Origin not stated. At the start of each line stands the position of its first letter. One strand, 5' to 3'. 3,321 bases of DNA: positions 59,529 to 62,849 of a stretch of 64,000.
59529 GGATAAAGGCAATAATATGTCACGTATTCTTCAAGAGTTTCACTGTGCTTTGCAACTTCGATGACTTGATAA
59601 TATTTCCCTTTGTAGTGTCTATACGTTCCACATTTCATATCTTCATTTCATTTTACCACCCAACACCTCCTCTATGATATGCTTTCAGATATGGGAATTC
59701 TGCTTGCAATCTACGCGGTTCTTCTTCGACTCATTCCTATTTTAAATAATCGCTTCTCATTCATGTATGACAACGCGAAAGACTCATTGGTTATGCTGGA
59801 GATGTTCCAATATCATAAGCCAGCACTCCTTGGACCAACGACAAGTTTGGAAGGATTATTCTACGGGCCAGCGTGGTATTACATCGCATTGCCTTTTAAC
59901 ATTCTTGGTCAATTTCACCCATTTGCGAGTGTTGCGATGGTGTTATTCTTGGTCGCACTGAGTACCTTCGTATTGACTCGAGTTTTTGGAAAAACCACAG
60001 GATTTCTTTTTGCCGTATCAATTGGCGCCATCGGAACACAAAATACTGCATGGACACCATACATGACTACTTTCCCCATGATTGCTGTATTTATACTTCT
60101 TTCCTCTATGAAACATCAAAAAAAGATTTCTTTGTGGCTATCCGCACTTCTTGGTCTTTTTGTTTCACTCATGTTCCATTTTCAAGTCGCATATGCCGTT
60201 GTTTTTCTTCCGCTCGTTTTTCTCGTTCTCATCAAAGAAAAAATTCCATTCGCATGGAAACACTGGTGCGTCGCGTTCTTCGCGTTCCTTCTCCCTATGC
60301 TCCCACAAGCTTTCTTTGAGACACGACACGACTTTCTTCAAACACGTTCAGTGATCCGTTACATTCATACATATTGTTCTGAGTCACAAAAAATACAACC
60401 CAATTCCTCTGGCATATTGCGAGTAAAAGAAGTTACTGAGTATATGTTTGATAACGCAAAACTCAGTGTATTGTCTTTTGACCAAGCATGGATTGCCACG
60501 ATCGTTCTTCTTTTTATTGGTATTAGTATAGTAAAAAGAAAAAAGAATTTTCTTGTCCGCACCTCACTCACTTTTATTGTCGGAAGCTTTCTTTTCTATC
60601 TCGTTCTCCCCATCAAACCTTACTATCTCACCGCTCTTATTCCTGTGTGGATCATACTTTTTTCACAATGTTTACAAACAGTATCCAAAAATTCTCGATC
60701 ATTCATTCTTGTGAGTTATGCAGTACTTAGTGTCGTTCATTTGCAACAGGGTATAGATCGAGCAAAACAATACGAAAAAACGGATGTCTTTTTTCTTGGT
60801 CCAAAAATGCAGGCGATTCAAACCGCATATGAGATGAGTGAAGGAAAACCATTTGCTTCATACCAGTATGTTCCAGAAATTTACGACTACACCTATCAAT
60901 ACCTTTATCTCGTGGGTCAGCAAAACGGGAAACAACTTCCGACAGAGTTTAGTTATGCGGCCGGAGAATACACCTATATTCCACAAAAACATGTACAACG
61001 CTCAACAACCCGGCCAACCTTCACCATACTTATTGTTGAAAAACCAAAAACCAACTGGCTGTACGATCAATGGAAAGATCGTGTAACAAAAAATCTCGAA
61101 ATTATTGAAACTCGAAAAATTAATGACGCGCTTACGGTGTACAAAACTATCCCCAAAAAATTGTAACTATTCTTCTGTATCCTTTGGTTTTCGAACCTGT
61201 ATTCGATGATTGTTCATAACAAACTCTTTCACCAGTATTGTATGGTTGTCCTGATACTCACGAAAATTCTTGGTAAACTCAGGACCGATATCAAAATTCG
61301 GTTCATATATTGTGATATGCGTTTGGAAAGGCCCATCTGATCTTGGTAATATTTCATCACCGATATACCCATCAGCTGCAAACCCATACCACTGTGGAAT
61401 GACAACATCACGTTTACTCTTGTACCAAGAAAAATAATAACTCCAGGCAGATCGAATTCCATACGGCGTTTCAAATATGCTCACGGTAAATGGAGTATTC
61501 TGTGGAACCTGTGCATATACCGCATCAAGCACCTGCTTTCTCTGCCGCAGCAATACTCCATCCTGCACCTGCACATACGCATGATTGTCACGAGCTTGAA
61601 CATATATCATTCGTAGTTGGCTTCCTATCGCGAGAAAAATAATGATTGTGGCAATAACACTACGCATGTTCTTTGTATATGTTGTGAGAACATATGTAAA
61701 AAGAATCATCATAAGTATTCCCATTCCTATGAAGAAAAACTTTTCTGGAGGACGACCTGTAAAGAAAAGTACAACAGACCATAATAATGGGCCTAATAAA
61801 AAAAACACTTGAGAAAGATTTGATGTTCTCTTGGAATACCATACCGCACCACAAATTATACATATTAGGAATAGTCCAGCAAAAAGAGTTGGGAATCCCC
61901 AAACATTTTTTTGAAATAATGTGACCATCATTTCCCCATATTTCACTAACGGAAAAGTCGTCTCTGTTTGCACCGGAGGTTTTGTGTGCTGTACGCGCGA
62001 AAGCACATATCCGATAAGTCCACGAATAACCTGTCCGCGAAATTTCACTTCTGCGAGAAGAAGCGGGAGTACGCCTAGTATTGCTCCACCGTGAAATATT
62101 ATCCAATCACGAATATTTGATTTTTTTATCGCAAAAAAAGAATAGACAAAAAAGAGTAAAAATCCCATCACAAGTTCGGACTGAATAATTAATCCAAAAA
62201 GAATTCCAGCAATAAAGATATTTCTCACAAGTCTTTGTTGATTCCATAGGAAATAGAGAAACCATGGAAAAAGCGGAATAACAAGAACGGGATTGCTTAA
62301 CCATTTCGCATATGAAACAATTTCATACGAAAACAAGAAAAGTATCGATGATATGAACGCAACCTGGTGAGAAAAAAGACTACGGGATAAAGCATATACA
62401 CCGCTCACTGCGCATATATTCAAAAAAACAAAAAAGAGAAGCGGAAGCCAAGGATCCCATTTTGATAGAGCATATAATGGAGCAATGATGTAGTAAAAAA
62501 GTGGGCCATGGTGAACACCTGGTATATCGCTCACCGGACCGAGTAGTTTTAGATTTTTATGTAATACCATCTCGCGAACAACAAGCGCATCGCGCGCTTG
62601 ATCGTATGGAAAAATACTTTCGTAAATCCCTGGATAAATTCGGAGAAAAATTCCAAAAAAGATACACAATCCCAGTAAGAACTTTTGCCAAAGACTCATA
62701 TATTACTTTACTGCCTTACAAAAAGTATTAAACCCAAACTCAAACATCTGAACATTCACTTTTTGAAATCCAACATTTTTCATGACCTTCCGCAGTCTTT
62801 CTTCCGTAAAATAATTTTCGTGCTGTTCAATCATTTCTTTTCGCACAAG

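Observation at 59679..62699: Convergent, stop-to-stop abutting pair of paralogous membrane proteins from an uncharacterised family (third copy at 8408..9892)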

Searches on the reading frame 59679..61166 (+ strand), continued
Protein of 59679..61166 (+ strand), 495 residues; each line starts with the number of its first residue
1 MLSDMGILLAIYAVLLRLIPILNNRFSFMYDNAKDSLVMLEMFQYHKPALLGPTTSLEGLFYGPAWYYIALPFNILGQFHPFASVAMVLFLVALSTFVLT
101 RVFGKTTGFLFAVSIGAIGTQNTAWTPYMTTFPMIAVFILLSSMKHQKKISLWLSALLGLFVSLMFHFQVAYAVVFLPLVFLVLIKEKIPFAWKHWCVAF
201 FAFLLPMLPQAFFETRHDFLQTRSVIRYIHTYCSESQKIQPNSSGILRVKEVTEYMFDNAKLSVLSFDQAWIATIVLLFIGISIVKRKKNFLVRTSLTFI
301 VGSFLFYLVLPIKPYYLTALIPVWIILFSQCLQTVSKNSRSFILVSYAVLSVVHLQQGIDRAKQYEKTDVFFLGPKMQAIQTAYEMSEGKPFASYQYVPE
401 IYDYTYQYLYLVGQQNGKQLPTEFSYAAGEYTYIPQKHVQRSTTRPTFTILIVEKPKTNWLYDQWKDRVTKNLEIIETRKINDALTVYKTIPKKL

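Call 42: search_protein_representatives(alignment_id=A1)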
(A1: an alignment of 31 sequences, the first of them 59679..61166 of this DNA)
Query: 31 sequences, 507 profile positions. Proteins with E-value up to 0.001 (for the whole library): 7756; up to 1e-10: 5209; up to 1e-30: 1510. The best 150 are listed.
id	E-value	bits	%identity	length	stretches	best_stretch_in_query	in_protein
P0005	2.0e-182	624.0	-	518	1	7-505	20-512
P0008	3.9e-176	603.2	-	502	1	7-505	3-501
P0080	3.6e-174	596.7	-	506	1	11-506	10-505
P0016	7.3e-174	595.7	-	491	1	13-504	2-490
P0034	1.5e-170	584.8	-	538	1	12-504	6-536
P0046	1.2e-165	568.6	-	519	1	1-505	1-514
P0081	2.3e-164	564.4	-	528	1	1-506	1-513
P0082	1.6e-163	561.6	-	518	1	6-505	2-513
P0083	1.6e-163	561.6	-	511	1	6-505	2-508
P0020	1.6e-161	555.0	-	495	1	14-506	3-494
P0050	7.8e-161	552.7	-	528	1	13-506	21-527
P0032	9.0e-161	552.5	-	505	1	1-502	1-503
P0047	2.3e-160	551.2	-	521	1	4-504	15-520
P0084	1.3e-157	542.1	-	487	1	13-503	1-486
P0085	3.3e-157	540.8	-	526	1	14-503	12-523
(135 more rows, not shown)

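Call 47: search_protein_families(library=pfam, alignment_id=A4, max_evalue=0.01)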
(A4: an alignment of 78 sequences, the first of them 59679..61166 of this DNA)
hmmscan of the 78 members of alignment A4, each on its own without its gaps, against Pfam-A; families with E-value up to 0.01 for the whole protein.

A. member 1, window:59679-61166:+ (495 aa): 0 families

B. families by the number of members that match (of 78 scanned): 3 families
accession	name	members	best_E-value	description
PF13231.12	PMT_2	20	4.8e-11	Dolichyl-phosphate-mannose-protein mannosyltransferase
PF10753.14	Toxin_GhoT_OrtT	1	0.0043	Toxin GhoT_OrtT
PF23688.1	YlcJ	1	0.0076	YlcJ-like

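Call 91: search_solved_structures(query=A4, max_evalue=1, show_alignments=1)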
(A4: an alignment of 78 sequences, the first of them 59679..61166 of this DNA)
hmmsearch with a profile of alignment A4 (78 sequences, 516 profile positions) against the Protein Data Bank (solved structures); distinct sequences matched with E-value up to 1: 0.

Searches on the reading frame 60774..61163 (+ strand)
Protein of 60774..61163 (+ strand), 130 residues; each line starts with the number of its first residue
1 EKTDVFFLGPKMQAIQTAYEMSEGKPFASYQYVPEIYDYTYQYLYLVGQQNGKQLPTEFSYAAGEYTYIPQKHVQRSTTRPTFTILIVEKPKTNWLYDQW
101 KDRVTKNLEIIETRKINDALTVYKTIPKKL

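Call 68: predict_structure(alignment_id=A7)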
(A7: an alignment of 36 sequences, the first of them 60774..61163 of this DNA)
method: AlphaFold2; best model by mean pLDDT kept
length: 130 residues; sequences in the alignment: 36
mean_pLDDT: 91.2   pTM: 0.86
mean pLDDT of the five models: 91.2, 91.2, 90.4, 90.4, 90.2
residues with pLDDT >= 90: 105; 70-90: 16; 50-70: 6; < 50: 3
segments of 3 or more residues with pLDDT < 50: 1-3
pLDDT, mean of each block of 10 residues (from residue 1): 66 97 98 87 94 95 81 86 97 95 97 97 95
secondary structure, 60 per line:
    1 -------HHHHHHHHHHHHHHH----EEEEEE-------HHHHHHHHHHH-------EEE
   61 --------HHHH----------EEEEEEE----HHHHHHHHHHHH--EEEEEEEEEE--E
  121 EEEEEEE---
elements in order: H8-22 E27-32 H40-50 E58-60 H69-72 E83-89 H94-105 E108-117 E120-127

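Call 71: fold_search(model_id=the predicted structure, library=pdb)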
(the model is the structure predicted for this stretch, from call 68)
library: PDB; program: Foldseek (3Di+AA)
matches with E <= 10: 474; with E <= 0.001: 0
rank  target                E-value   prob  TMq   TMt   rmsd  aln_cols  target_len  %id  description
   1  5lms_X                5.8e-02  0.47  0.31  0.26  12.2       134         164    8  Structure of bacterial 30S-IF1-IF3-mRNA-tRNA translation pre-initiation complex(state-2C) (released 2016-10-05)
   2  9a5a_B                6.2e-02  0.41  0.30  0.24  13.7       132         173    8  Integrative model of YABR-IF3 by crosslinking MS and deep learning (released 2024-09-18)
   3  3id6_C                6.2e-02  0.35  0.30  0.21  10.1       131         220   13  Crystal structure of Sulfolobus solfataricus Nop5 (1-262) and fibrillarin complex (released 2009-08-25)
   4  2lxr_MODEL_1_A        1.3e-01  0.60  0.23  0.35   4.6        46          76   15  Solution structure of HP1264 from Helicobacter pylori (released 2012-10-03)
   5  3i9f_B                1.6e-01  0.41  0.41  0.34   8.0       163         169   10  Crystal structure of a putative type 11 methyltransferase from Sulfolobus solfataricus (released 2009-07-28)
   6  8big_G                1.7e-01  0.57  0.22  0.10   6.6        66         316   12  O-Methyltransferase Plu4895 in complex with SAH (released 2023-03-08)
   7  8bii_A                2.1e-01  0.54  0.22  0.10   5.9        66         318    8  O-Methyltransferase Plu4895 (mutant H229N) in complex with SAH (released 2023-03-08)
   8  6f57_B                2.4e-01  0.16  0.28  0.25   9.4       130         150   12  Crystal structure of DNMT3A-DNMT3L in complex with single CpG-containing DNA (released 2018-01-31)
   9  6brr_C                2.6e-01  0.11  0.24  0.20  10.0       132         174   13  Crystal structure of DNMT3A (R836A)-DNMT3L in complex with DNA containing two CpG sites (released 2018-01-31)
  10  5lmn_X                2.8e-01  0.25  0.32  0.26  11.4       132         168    8  Structure of bacterial 30S-IF1-IF3-mRNA translation pre-initiation complex (state-1A) (released 2016-10-05)
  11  8bir_B                2.9e-01  0.51  0.23  0.11   5.9        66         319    8  O-Methyltransferase Plu4895 in complex with SAH and AQ-256 (released 2023-03-08)
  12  3fri                  3.1e-01  0.47  0.26  0.15   3.5        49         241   10  Structure of the 16S rRNA methylase RmtB, I222 (released 2009-08-11)
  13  8bij_A                3.1e-01  0.47  0.24  0.11   6.8        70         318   13  O-Methyltransferase Plu4894 (mutant I88M, W91L, C97Y, S142L, G146V, Y258M, L270F, S309Y) in complex with SAH (released 2023-03-08)
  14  6paj_A                3.4e-01  0.07  0.21  0.15  14.9       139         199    9  Structure of the SrrAB Histidine Kinase DHp-CA domain (released 2020-04-22)
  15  8bir_A                3.6e-01  0.44  0.25  0.12   5.7        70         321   10  O-Methyltransferase Plu4895 in complex with SAH and AQ-256 (released 2023-03-08)
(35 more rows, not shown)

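Call 72: search_protein_families(library=pfam, proteins=[window:60774-61163:+], max_evalue=1)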
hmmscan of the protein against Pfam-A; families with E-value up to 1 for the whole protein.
window:60774-61163:+ (130 aa): 0 families

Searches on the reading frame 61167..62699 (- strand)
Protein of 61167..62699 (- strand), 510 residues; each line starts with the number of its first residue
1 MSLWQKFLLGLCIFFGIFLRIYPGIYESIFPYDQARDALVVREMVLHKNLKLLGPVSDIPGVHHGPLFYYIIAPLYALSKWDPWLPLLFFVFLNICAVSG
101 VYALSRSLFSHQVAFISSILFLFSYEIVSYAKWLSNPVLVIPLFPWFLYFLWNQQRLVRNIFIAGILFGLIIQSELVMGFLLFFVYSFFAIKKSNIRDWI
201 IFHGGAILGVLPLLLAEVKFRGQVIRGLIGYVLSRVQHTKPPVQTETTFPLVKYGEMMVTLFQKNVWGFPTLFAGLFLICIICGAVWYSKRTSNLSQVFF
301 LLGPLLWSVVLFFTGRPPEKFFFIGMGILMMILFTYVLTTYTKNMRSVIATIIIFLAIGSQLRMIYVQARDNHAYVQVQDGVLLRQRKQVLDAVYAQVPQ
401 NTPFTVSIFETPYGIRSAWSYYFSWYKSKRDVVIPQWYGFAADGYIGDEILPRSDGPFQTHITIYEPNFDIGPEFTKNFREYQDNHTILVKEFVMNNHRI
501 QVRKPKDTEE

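Call 3: search_protein_families(library=pfam, proteins=[window:61167-62699:-], max_evalue=1)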
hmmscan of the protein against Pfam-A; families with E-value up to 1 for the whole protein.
window:61167-62699:- (510 aa): 2 families
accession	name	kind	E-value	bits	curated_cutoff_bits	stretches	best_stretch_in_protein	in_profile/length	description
PF13231.12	PMT_2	-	1.4e-06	29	26.1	1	63-210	1-151/160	Dolichyl-phosphate-mannose-protein mannosyltransferase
PF10131.15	PTPS_related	-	0.028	13.3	26.4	1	64-356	4-240/621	6-pyruvoyl-tetrahydropterin synthase related domain; membrane protein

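Call 4: search_protein_families(library=ncbifam, proteins=[window:61167-62699:-], max_evalue=1)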
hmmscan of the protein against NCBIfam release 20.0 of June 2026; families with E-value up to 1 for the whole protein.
window:61167-62699:- (510 aa): 1 family
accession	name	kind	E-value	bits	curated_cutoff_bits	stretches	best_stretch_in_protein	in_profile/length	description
TIGR04104.1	cxxc_20_cxxc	subfamily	0.037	14.4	45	1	278-343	26-92/93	TIGR04104 family putative zinc finger protein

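Call 14: search_solved_structures(query=window:61167-62699:-, max_evalue=10, show_alignments=2)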
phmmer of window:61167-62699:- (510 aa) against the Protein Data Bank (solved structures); distinct sequences matched with E-value up to 10: 0.

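Call 33: find_homologous_proteins(query=window:61167-62699:-)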
Query window:61167-62699:- (510 aa): 16 proteins with E <= 0.001 among 8000 candidates.
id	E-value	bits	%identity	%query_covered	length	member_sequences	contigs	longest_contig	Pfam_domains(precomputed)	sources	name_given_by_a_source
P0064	0.0e+0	1163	100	100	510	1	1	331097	PF13231.13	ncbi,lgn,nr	ncbi:MAG: glycosyltransferase family 39 protein [Candidatus Pacebacteria bacterium]|nr:glycosyltrans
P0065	2.4e-221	754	62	99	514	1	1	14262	PF13231.13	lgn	-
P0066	5.9e-113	396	41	100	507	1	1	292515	PF13231.13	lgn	-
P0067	8.2e-112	393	41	98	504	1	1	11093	-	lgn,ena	-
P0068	5.3e-107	377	41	95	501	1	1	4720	-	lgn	-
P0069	8.4e-35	139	26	99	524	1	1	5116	-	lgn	-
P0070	2.7e-33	134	25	98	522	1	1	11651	-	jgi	jgi:hypothetical protein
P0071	1.9e-25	108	24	95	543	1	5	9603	PF13231.13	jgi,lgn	-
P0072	3.1e-15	74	38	21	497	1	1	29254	PF13231.13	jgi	jgi:4-amino-4-deoxy-L-arabinose transferase-like glycosyltransferase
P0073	1.1e-8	52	29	31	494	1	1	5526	PF13231.13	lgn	-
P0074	1.9e-5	42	27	34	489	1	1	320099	PF13231.13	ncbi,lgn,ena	-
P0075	1.4e-4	39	25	32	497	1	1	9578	PF02366.25,PF13231.13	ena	-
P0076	2.3e-4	38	22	71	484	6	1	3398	PF13231.13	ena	-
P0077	2.7e-4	38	36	26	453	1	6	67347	PF13231.13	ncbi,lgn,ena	-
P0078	3.1e-4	38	30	22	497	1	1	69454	PF02366.25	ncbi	-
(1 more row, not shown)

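Call 74: search_solved_structures(query=A5, max_evalue=1, show_alignments=2)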
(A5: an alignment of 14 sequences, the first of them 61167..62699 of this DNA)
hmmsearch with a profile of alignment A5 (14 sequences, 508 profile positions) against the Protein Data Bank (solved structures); distinct sequences matched with E-value up to 1: 0.
